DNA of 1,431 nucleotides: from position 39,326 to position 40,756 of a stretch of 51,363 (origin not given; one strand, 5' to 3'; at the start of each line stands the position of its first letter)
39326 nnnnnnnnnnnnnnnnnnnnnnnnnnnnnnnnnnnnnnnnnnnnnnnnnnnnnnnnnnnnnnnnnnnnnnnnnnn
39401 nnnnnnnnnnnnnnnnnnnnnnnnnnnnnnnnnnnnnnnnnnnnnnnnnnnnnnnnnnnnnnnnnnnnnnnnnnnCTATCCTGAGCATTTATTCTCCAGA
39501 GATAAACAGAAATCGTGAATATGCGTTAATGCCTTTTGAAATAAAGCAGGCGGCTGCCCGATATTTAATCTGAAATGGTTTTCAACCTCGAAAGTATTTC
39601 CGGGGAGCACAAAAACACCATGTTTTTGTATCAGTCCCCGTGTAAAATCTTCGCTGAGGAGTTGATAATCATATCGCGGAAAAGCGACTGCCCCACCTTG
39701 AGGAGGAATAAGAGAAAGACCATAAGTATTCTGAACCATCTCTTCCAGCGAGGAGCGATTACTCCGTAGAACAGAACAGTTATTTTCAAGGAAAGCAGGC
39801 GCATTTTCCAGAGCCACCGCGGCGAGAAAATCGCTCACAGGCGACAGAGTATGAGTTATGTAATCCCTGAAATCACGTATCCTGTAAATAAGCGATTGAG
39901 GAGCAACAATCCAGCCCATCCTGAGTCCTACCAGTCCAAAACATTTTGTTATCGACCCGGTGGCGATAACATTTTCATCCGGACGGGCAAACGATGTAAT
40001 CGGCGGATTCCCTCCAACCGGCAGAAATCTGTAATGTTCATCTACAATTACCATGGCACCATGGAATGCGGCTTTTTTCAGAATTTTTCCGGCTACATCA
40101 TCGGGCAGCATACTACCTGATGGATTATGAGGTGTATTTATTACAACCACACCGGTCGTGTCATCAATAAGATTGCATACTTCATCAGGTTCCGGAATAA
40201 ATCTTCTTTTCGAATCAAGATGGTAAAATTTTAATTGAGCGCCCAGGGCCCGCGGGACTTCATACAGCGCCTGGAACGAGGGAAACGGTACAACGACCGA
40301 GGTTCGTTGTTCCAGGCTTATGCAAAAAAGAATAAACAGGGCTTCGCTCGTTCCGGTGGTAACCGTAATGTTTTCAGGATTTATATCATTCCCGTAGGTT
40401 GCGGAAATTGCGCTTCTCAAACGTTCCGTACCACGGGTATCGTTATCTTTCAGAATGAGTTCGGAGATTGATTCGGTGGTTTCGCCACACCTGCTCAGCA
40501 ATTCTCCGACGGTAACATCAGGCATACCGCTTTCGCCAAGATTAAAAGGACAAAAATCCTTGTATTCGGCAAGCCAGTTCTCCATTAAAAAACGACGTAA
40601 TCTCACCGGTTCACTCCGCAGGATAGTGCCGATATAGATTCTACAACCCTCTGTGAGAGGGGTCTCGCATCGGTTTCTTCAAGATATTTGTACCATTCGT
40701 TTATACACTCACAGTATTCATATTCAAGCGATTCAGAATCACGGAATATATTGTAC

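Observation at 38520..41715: Compact radical SAM / aminotransferase / ATP-grasp operon of unknown function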

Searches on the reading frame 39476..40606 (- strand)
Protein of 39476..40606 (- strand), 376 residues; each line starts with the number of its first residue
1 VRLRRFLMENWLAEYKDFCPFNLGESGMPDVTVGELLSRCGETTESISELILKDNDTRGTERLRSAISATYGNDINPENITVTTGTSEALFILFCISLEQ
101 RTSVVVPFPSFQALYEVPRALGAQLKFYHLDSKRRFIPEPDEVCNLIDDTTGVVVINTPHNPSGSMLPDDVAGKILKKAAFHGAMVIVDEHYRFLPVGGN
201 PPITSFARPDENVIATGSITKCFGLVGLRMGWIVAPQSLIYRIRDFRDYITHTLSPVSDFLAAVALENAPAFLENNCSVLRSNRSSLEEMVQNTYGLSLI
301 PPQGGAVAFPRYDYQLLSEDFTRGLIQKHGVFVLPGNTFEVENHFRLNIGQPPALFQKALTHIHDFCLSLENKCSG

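Call 3: search_protein_families(library=pfam, proteins=[window:39476-40606:-], max_evalue=0.01)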
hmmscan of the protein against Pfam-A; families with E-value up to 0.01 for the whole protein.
window:39476-40606:- (376 aa): 2 families
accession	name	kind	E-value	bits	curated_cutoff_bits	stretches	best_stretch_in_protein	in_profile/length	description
PF00155.27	Aminotran_1_2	-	2.2e-43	149.3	19.7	1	56-363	40-361/361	Aminotransferase class I and II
PF00266.25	Aminotran_5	-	0.00048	19.7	21.5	1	57-189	42-175/371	Aminotransferase class-V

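Call 4: search_protein_families(library=ncbifam, proteins=[window:39476-40606:-], max_evalue=0.01)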
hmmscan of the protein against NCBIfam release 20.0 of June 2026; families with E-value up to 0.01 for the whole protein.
window:39476-40606:- (376 aa): 73 families (the best 25 are shown)
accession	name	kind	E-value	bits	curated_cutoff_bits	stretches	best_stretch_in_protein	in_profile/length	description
NF041364.1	GntC_guanitoxin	equivalog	6.9e-93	311.4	415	1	22-366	2-356/356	guanitoxin biosynthesis PLP-dependent (S)-gamma-hydroxy-L-arginine cyclodehydratase GntC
NF005593.0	PRK07324.1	equivalog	1.7e-70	238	476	1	1-367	1-368/373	aminotransferase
TIGR03947.1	viomycin_VioD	equivalog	1.6e-69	234.6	390.9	1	8-365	1-357/359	capreomycidine synthase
NF004770.0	PRK06108.1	subfamily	1e-38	133.2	422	1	57-347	72-372/396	pyridoxal phosphate-dependent aminotransferase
NF005732.0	PRK07550.1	equivalog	4.4e-36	124.8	366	1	59-346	71-366/389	aminotransferase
TIGR01265.1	tyr_nico_aTase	subfamily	1.6e-34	119.6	292.45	1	57-367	72-399/403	tyrosine/nicotianamine family aminotransferase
NF052290.2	MocR_like_YczR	exception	8.5e-34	117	487.4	1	53-363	136-454/458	MocR-like transcription factor YczR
TIGR01264.1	tyr_amTase_E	equivalog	2.2e-32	112.4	474.25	1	57-367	72-399/403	tyrosine transaminase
NF006230.0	PRK08363.1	equivalog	1.8e-31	109.4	534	1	56-367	68-392/398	alanine aminotransferase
NF041091.1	asp_aminotase_Arch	equivalog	1.9e-31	109.3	550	1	42-366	48-374/376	aspartate aminotransferase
NF006229.0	PRK08361.1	equivalog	1.3e-29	103.4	624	1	59-341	71-360/391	aspartate aminotransferase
NF005855.0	PRK07777.1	equivalog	6.9e-29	101.3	553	1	27-340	36-356/391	pyridoxal phosphate-dependent aminotransferase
TIGR01141.1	hisC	equivalog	5.1e-28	97.9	276.55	1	61-352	58-336/349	histidinol-phosphate transaminase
NF004975.0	PRK06348.1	equivalog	5.8e-28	98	549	1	52-363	60-379/384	pyridoxal phosphate-dependent aminotransferase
NF005601.0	PRK07337.1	equivalog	1.2e-26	93.7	496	1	27-342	43-364/394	pyridoxal phosphate-dependent aminotransferase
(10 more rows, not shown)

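Call 25: search_solved_structures(query=window:39476-40606:-, max_evalue=1e-10, show_alignments=1)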
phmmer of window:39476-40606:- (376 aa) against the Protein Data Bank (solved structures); distinct sequences matched with E-value up to 1e-10: 54.
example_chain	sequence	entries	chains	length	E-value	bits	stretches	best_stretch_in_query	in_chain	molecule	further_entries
8fft_A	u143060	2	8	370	3e-78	266.5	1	1-362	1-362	Aminotransferase class I/II-fold pyridoxal phosphate-dependent enzyme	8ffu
3op7_A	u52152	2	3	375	8.9e-45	156.3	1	1-366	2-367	Aminotransferase class I and II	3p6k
4m2j_A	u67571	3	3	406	1.4e-30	109.6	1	8-365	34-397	Aminotransferase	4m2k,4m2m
1b5o_A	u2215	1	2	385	1.1e-24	90.2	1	62-361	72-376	PROTEIN (ASPARTATE AMINOTRANSFERASE)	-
1gc3_A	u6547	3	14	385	1.9e-24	89.4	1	62-361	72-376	ASPARTATE AMINOTRANSFERASE | PROTEIN (ASPARTATE AMINOTRANSFERASE)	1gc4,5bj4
1b5p_A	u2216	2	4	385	1.9e-24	89.4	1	62-361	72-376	PROTEIN (ASPARTATE AMINOTRANSFERASE) | ASPARTATE AMINOTRANSFERASE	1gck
5bj3_A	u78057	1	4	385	1.9e-24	89.4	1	62-361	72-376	PROTEIN (ASPARTATE AMINOTRANSFERASE)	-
1bkg_A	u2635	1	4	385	4.1e-24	88.3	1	62-361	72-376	ASPARTATE AMINOTRANSFERASE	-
1bjw_A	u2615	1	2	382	4.1e-24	88.3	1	62-361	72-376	ASPARTATE AMINOTRANSFERASE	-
3h14_A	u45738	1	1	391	3.1e-23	85.4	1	62-343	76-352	Aminotransferase, classes I and II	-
3pdx_A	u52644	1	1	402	4.8e-21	78.2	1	76-367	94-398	Tyrosine aminotransferase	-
1xi9_A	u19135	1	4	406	4.9e-21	78.2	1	55-366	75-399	putative transaminase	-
3dyd_A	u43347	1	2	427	8.8e-21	77.3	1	76-367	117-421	Tyrosine aminotransferase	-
5yhv_A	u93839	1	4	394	2.3e-20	76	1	58-363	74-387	Aminotransferase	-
1j32_A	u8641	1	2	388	2.5e-20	75.9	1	14-353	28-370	aspartate aminotransferase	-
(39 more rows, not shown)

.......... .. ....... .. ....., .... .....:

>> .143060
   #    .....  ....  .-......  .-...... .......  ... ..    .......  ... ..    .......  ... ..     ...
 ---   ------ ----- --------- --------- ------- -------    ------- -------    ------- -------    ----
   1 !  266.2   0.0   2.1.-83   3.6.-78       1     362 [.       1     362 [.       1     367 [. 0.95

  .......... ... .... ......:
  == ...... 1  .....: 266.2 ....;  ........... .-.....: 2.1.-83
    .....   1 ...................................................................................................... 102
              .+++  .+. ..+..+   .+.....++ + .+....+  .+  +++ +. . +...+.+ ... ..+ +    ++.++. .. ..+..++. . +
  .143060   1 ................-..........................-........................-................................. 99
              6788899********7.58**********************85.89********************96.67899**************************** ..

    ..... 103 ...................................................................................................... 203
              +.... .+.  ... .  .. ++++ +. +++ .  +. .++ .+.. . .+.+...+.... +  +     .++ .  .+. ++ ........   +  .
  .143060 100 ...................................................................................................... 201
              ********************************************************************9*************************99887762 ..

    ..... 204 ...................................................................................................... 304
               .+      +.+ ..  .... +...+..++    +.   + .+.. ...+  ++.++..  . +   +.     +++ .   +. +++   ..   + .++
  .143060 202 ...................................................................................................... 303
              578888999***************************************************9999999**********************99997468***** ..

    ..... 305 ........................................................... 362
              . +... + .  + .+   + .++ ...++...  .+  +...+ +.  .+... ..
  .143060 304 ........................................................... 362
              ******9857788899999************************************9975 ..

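Call 31: find_homologous_proteins(query=window:39476-40606:-)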
Query window:39476-40606:- (376 aa): 405 proteins with E <= 0.001 among 5737 candidates; the best 120 are listed.
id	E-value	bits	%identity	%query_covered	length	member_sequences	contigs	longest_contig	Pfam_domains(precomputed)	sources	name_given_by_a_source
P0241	9.3e-248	839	96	100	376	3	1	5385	PF00155.28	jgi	-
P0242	7.5e-210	714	83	99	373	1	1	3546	PF00155.28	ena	-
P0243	8.3e-200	681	79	99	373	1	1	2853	PF00155.28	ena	-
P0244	5.4e-167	573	67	97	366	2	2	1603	PF00155.28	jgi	jgi:aspartate/methionine/tyrosine aminotransferase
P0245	2.2e-162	558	65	99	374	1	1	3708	PF00155.28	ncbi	ncbi:MAG: aminotransferase class I/II-fold pyridoxal phosphate-dependent enzyme [Candidatus Latescib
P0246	1.0e-160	553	64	97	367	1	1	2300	PF00155.28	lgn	-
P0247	1.5e-160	552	64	99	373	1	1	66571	PF00155.28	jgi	jgi:aspartate/methionine/tyrosine aminotransferase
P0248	6.8e-160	550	64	99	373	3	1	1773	PF00155.28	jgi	-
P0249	6.4e-159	547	64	99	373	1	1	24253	PF00155.28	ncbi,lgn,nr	ncbi:MAG: aminotransferase class I/II-fold pyridoxal phosphate-dependent enzyme [Candidatus Latescib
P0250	8.4e-159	546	64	99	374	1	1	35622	PF00155.28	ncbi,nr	ncbi:aminotransferase class I/II-fold pyridoxal phosphate-dependent enzyme [bacterium]|nr:aminotrans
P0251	1.3e-158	546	62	99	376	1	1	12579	PF00155.28,PF00266.26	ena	-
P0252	3.7e-158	544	64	97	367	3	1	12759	PF00155.28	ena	-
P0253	6.3e-158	544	63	99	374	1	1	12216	PF00155.28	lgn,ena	-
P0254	1.8e-157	542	63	99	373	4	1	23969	PF00155.28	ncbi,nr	ncbi:MAG: aminotransferase class I/II-fold pyridoxal phosphate-dependent enzyme [Candidatus Latescib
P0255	8.2e-157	540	62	99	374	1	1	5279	PF00155.28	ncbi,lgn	-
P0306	6.9e-94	333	45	97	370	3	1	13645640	PF00155.28,PF00266.26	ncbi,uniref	ncbi:aminotransferase class I/II-fold pyridoxal phosphate-dependent enzyme [Sorangium sp. So ce295]|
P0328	3.7e-85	304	43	97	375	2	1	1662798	PF00155.28,PF00266.26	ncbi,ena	-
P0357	6.6e-66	241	38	98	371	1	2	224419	PF00155.28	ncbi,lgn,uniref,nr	ncbi:pyridoxal phosphate-dependent aminotransferase [Leptospira ellisii]|uniref:Aminotransferase n=2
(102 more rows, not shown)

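Call 32: find_encoding_contigs(protein=P0306, flank=9000, max_places=1)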
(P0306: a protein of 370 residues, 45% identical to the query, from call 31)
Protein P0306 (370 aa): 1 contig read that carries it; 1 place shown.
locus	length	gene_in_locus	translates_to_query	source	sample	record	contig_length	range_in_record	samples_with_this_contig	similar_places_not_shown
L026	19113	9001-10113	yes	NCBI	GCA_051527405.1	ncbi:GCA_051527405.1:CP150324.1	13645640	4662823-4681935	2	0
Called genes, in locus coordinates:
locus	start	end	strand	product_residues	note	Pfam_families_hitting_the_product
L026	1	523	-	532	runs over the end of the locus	PF03734:YkuD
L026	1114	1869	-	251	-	PF00575:S1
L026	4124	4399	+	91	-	-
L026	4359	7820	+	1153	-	PF00501:AMP-binding, PF23024:AMP-dom_DIP2-like, PF00550:PP-binding, PF00668:Condensation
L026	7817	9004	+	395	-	PF04055:Radical_SAM (faint)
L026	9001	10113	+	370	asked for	PF00155:Aminotran_1_2, PF00266:Aminotran_5 (weak)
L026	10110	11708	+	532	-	PF18456:CmlA_N, PF13483:Lactamase_B_3, PF12706:Lactamase_B_2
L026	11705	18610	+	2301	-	PF00501:AMP-binding, PF05185:PRMT5, PF00550:PP-binding, PF00668:Condensation, PF00501:AMP-binding, PF13193:AMP-binding_C, PF00550:PP-binding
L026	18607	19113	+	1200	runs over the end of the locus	PF00109:ketoacyl-synt, PF02801:Ketoacyl-synt_C, PF16197:KAsynt_C_assoc, PF22621:CurL-like_PKS_C, PF22336:RhiE-like_linker, PF00202:Aminotran_3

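Call 33: find_encoding_contigs(protein=P0357, flank=9000, max_places=1)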
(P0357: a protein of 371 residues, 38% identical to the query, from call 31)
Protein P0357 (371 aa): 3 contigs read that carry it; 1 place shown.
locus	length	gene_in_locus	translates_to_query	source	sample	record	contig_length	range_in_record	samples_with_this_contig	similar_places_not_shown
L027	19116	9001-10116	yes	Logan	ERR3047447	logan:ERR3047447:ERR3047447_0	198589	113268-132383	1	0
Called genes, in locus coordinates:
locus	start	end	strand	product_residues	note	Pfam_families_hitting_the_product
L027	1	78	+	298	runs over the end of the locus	PF00702:Hydrolase, PF12710:HAD, PF08282:Hydrolase_3 (weak)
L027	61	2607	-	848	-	PF01624:MutS_I, PF05188:MutS_II (weak), PF05192:MutS_III, PF05190:MutS_IV, PF00488:MutS_V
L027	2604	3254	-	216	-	PF00697:PRAI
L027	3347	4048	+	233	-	PF02578:Cu-oxidase_4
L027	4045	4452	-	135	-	PF00072:Response_reg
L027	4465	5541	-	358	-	PF00180:Iso_dh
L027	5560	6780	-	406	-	PF00202:Aminotran_3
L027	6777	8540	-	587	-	PF02878:PGM_PMM_I, PF02879:PGM_PMM_II, PF02880:PGM_PMM_III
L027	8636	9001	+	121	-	-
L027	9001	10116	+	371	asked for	PF00155:Aminotran_1_2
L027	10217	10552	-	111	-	PF13146:TRL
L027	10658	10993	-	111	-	PF13146:TRL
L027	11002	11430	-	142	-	PF13146:TRL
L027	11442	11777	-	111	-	PF13146:TRL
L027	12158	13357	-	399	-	-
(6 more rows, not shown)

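Call 34: find_encoding_contigs(protein=P0328, flank=9000, max_places=1)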
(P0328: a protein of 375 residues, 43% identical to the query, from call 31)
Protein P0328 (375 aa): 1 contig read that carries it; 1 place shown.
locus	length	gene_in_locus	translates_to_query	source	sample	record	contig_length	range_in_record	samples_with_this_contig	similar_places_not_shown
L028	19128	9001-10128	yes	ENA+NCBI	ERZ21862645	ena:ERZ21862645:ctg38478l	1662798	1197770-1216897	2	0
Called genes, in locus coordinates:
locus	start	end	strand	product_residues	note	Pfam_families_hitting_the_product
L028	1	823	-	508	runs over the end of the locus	PF00221:Lyase_aromatic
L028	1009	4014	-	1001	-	PF15780:ASH (faint), PF22073:Cep192_D4 (faint), PF22544:HYDIN_VesB_CFA65-like_Ig (faint)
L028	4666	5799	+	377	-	PF02690:Na_Pi_cotrans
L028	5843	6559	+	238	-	PF01895:PhoU (weak)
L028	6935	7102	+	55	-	-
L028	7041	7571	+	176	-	-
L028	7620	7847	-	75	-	-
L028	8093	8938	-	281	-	PF00239:Resolvase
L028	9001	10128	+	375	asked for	PF00155:Aminotran_1_2, PF00266:Aminotran_5 (weak)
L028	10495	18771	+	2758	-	-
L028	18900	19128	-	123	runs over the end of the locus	-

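Call 37: find_related_loci(query=A3, collection=metagenome_contigs, flank=10000)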
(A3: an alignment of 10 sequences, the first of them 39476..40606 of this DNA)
Query A3 (376 aa) in metagenome_contigs; peptide patterns used: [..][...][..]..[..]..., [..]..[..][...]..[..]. (x = any residue, [..] = any of these).
193 stretches matched a pattern; 103 encode a relative of the query (tblastn E <= 1e-3); the best 80 are kept; 80 distinct loci.
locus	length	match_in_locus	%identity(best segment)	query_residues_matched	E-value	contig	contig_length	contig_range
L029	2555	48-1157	65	1-370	3e-179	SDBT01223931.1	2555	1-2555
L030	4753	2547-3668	64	1-370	2e-171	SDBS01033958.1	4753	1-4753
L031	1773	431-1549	64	1-373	1e-173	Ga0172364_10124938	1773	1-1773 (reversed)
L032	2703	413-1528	58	1-372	5e-156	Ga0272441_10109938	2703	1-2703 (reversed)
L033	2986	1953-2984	65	1-344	3e-154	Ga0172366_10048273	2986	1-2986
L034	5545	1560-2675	58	1-372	6e-148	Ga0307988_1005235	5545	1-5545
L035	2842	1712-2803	59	1-364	2e-154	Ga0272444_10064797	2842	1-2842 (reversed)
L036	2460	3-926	64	69-376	1e-142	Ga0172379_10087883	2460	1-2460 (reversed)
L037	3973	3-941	62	62-374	1e-132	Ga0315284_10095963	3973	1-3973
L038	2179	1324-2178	63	1-285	5e-127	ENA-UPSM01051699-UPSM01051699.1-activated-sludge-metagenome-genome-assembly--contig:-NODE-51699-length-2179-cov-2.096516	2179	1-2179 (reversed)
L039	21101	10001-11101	43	1-366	4e-94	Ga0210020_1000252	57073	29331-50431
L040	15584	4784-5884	43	1-366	4e-94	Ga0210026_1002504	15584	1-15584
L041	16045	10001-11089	43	1-363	9e-93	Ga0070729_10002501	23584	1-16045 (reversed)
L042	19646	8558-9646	43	1-363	9e-93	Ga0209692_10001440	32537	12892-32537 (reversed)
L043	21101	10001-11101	42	1-367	7e-93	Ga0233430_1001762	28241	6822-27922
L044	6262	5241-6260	43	1-340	7e-87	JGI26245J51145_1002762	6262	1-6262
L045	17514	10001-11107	39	1-365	3e-86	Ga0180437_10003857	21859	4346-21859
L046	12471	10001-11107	40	1-368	8e-86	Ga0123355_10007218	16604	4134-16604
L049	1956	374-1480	37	1-369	2e-84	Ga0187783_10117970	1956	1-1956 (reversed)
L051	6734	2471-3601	39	1-373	1e-79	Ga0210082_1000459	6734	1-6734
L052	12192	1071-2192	36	1-370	1e-77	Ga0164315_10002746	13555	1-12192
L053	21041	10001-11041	37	4-360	1e-69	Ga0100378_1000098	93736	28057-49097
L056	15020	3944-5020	35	8-366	6e-67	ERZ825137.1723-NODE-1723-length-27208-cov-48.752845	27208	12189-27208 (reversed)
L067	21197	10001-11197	32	1-364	3e-55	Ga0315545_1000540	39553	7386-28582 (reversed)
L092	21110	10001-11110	36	1-366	5e-73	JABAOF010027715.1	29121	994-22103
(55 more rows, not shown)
